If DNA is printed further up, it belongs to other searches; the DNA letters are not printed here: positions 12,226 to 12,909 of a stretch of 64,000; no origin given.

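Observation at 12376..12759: Two paralogous glycine-rich double zinc-ribbon proteins (second copy 52300-52725)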

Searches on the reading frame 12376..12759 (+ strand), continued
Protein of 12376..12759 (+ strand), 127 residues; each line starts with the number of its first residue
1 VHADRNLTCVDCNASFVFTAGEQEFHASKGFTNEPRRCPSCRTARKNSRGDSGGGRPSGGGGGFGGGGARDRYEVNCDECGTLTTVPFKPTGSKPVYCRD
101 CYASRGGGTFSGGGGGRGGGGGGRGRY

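Call 73: find_encoding_contigs(protein=P0309, flank=3500, max_places=2)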
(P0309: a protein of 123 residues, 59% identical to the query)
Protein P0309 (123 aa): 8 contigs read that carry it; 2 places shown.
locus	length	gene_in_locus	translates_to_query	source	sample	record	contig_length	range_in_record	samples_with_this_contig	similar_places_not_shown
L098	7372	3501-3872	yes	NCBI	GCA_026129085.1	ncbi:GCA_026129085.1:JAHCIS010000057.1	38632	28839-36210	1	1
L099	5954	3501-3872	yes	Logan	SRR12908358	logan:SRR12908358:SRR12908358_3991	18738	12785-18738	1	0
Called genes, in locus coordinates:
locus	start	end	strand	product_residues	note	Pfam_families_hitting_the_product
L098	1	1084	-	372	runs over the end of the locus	-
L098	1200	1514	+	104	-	PF01740:STAS, PF13466:STAS_2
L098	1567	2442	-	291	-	-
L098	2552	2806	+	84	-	-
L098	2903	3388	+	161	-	-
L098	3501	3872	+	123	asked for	PF13451:zf_Tbcl, PF23477:zf_Tbcl_2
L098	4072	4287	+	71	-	PF13561:adh_short_C2 (weak)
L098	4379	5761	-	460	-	PF03415:Peptidase_C11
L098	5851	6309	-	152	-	-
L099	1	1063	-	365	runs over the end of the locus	-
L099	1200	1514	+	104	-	PF01740:STAS, PF13466:STAS_2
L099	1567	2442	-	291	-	-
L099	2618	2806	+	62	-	-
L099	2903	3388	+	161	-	-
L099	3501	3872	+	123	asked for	PF13451:zf_Tbcl, PF23477:zf_Tbcl_2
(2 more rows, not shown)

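Call 79: search_protein_families(library=phrogs, proteins=[window:12376-12756:+], max_evalue=0.01)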
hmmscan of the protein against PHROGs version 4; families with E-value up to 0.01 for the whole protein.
window:12376-12756:+ (127 aa): 0 families

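Call 80: search_protein_families(library=padloc, proteins=[window:12376-12756:+], max_evalue=0.01)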
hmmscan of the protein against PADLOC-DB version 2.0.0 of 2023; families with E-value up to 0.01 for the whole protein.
window:12376-12756:+ (127 aa): 0 families
